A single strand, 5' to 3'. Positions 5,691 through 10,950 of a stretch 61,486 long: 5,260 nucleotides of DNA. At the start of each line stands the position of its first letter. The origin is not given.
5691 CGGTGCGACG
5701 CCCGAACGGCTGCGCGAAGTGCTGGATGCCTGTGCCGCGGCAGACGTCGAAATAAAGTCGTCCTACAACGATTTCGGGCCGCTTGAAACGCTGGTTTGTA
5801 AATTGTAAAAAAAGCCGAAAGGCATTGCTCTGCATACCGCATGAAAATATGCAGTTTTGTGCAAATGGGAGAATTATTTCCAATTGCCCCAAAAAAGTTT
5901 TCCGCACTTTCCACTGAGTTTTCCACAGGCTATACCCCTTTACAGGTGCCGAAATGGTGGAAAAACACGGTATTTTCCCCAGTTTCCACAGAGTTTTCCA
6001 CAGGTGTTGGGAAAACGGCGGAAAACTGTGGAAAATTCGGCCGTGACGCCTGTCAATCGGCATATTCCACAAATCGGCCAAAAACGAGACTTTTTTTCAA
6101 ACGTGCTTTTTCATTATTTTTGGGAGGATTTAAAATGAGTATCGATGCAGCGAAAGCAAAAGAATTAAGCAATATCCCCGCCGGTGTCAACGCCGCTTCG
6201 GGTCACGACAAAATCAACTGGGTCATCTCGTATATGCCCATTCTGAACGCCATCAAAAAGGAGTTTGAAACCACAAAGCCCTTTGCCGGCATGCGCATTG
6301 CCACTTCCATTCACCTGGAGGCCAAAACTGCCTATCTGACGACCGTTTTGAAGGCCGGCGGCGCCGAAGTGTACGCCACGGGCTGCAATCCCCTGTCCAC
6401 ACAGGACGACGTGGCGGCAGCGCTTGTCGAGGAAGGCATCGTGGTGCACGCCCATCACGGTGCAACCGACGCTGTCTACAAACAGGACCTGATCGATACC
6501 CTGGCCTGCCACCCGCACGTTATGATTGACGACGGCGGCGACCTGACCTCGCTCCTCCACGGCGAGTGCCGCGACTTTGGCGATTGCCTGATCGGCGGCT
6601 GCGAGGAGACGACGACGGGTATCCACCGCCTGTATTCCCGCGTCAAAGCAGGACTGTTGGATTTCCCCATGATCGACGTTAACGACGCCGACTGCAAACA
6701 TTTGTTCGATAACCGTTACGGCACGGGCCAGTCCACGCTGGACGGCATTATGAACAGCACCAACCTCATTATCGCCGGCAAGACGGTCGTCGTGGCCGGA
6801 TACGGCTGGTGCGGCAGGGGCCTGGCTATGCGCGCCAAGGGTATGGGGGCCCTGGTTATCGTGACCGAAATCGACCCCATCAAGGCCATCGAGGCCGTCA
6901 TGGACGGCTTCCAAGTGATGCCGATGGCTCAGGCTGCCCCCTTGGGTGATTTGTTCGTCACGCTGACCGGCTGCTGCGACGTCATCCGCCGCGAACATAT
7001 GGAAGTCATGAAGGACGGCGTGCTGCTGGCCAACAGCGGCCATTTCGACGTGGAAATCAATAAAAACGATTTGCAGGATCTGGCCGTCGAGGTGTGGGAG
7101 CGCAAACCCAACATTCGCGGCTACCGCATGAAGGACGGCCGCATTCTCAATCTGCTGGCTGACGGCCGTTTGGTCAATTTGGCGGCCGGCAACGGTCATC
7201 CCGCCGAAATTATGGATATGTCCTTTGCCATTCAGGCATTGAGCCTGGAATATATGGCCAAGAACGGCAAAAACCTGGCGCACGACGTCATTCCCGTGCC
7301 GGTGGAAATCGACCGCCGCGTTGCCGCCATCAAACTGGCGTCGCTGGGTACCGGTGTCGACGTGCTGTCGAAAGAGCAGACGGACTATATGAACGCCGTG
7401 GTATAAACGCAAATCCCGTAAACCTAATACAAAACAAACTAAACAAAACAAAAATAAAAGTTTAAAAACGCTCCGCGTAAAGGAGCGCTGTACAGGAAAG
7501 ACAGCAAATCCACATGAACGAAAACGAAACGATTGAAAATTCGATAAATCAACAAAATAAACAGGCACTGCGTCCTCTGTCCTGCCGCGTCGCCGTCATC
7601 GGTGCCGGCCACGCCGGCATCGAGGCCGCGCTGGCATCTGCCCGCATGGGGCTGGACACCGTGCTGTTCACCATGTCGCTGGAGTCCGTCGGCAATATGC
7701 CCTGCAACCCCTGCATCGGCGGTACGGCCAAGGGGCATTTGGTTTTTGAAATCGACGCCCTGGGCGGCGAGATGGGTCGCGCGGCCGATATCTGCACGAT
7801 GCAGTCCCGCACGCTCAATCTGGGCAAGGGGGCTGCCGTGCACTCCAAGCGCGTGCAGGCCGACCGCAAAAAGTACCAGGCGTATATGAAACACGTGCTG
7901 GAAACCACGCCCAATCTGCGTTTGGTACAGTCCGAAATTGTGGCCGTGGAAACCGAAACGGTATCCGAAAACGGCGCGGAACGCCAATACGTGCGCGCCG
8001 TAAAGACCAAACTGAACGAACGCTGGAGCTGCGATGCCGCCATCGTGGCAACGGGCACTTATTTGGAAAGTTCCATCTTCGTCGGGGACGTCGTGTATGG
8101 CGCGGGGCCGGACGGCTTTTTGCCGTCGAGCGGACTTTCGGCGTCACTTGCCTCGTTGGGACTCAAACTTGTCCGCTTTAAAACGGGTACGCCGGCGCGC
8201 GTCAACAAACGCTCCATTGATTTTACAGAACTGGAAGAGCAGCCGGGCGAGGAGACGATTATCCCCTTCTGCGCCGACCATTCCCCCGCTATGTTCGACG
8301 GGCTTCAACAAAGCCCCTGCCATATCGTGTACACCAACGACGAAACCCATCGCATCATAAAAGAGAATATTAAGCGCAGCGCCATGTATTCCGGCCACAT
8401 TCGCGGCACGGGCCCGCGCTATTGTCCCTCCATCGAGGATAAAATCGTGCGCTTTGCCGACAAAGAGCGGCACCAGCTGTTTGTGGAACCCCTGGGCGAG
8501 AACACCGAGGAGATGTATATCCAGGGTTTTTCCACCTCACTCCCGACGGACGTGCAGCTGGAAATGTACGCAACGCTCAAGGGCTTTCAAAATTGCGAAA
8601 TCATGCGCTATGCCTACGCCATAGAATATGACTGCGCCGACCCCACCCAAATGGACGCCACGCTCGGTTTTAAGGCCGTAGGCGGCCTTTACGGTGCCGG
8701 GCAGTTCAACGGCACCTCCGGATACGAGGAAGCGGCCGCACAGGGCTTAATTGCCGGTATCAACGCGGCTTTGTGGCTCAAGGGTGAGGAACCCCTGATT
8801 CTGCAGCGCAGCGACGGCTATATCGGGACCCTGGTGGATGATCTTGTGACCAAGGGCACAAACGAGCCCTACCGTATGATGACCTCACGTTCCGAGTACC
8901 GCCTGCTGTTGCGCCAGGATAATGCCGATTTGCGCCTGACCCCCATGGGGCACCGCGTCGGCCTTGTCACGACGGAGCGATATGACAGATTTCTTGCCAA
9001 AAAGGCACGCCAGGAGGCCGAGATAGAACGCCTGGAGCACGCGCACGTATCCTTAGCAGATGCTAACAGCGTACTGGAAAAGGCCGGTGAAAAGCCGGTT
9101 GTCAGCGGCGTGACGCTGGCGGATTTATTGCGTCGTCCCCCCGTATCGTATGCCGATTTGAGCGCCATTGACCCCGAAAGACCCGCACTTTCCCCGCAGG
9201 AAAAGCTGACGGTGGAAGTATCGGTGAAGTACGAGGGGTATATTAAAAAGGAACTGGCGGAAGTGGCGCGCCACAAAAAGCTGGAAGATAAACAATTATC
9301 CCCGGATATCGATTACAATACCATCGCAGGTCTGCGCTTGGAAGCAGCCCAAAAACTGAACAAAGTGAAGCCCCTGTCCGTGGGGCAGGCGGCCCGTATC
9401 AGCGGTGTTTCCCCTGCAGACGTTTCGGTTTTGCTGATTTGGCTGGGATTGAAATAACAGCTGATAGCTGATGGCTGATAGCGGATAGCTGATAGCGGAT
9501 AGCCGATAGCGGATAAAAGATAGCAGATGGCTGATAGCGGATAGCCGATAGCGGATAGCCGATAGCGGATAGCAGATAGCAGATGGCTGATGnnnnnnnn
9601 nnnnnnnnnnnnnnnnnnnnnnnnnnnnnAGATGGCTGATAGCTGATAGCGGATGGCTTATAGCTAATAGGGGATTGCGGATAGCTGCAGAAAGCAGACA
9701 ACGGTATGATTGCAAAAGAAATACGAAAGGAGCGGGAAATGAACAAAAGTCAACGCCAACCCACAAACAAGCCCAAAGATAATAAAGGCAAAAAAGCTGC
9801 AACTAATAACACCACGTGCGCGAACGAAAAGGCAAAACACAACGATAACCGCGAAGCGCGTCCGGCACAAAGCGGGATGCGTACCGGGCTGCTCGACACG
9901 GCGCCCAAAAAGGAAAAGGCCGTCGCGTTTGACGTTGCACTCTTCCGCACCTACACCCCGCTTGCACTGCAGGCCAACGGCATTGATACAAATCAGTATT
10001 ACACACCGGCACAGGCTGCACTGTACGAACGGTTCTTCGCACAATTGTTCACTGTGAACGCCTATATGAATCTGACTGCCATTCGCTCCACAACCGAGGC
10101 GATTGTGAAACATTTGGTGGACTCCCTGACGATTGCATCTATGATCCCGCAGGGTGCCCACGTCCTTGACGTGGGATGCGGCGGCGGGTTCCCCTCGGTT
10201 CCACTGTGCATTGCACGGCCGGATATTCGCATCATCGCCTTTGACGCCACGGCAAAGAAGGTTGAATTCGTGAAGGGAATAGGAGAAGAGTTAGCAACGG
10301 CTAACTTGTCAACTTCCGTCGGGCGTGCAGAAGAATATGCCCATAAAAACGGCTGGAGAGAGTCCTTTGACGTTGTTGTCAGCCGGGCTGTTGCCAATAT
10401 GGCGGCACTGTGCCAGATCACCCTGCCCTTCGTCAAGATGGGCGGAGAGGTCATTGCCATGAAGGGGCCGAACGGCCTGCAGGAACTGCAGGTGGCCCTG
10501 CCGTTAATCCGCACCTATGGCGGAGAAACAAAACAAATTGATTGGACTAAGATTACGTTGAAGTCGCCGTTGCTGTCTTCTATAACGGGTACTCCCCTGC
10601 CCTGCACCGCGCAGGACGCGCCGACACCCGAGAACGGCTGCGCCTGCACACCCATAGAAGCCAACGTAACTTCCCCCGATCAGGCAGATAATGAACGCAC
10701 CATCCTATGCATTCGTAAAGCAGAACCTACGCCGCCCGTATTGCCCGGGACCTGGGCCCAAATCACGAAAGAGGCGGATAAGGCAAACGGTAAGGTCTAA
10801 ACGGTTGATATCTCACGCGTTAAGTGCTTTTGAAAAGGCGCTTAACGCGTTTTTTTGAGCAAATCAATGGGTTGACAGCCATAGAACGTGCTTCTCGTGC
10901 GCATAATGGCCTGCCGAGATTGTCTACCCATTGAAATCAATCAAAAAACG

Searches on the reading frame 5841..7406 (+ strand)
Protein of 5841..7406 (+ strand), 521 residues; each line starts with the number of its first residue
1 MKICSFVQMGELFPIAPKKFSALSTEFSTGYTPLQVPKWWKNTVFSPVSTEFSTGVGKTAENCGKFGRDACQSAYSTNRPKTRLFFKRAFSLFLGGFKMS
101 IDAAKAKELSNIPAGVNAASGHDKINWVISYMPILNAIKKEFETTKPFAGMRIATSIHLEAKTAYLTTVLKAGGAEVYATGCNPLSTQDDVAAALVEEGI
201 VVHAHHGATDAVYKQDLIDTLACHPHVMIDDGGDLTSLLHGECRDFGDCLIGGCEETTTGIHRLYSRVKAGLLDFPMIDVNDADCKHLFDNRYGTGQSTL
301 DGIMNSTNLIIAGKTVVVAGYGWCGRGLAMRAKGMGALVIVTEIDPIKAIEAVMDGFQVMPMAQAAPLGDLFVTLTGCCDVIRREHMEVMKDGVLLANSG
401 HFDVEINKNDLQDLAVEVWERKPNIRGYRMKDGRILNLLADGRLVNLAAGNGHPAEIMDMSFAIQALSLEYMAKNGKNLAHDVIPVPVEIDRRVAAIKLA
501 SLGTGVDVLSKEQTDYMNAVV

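Call 10: search_protein_families(library=pfam, proteins=[window:5841-7406:+])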
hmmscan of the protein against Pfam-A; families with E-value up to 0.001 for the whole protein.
window:5841-7406:+ (521 aa): 4 families
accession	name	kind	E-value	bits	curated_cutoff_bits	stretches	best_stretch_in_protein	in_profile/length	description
PF00670.27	AdoHcyase_NAD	-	1.4e-51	175.3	27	1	291-450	1-160/162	S-adenosyl-L-homocysteine hydrolase, NAD binding domain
PF05221.23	AdoHcyase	-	1.4e-50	172.6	25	2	118-241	10-138/299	S-adenosyl-L-homocysteine hydrolase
PF07991.19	KARI_N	-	2.3e-05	24.4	20.6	1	311-407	2-102/165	Acetohydroxy acid isomeroreductase, NADPH-binding domain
PF02826.25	2-Hacid_dh_C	-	3e-05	23.9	25.1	1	311-401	34-128/178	D-isomer specific 2-hydroxyacid dehydrogenase, NAD binding domain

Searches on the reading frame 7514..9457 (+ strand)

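Call 10: search_protein_families(library=pfam, proteins=[window:7514-9457:+])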
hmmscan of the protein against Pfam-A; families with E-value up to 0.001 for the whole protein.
window:7514-9457:+ (647 aa): 6 families
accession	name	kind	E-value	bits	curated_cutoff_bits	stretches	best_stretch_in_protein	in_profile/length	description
PF01134.28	GIDA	-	1e-146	489.5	22.1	1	26-425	2-390/391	Glucose inhibited division protein A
PF21680.2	GIDA_C_1st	-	9.4e-24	84.4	24.7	1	488-580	2-95/96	tRNA modifying enzyme MnmG/GidA C-terminal helical domain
PF13932.14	SAM_GIDA_C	-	2.7e-23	82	27.1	1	586-641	2-57/57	tRNA modifying enzyme MnmG/GidA C-terminal helical bundle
PF12831.13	FAD_oxidored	-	2.1e-06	27.8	27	1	26-182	2-144/416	FAD dependent oxidoreductase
PF07992.20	Pyr_redox_2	-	6.5e-06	26.2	26.1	1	25-181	2-108/291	Pyridine nucleotide-disulphide oxidoreductase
PF01262.27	AlaDh_PNT_C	-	0.00045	20.1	23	0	24-57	29-62/214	Alanine dehydrogenase/PNT, C-terminal domain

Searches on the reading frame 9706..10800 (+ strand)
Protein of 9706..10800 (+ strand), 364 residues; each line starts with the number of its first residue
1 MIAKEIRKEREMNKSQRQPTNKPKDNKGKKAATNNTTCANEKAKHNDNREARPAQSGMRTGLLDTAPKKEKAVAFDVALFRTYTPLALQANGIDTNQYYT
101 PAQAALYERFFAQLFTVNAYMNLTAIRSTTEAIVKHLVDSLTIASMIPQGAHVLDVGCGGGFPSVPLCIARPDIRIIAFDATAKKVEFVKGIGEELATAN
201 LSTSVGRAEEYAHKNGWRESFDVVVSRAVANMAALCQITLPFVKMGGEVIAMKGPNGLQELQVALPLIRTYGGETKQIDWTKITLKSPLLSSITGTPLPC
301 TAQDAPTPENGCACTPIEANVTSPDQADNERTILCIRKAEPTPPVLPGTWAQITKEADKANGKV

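Call 10: search_protein_families(library=pfam, proteins=[window:9706-10800:+])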
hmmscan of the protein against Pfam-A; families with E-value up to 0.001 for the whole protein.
window:9706-10800:+ (364 aa): 5 families
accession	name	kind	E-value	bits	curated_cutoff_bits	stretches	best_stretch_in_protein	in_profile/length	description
PF02527.21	GidB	-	4.7e-38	130.8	27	1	106-267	4-162/184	rRNA small subunit methyltransferase G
PF13847.12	Methyltransf_31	-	1.1e-11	45.1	27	1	150-240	4-94/145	Methyltransferase domain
PF13649.12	Methyltransf_25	-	5.4e-06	27.5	27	1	153-228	1-73/97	Methyltransferase domain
PF08241.18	Methyltransf_11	-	0.00015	22.7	21.2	1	154-231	1-71/95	Methyltransferase domain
PF05175.20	MTS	-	0.00061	19.9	23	1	144-226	30-104/170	Methyltransferase small domain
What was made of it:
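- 9706..10800 (+): rsmG (16S rRNA m7G methyltransferase), left border of the gap. Pfam GidB E=4.7e-38 (call 10).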
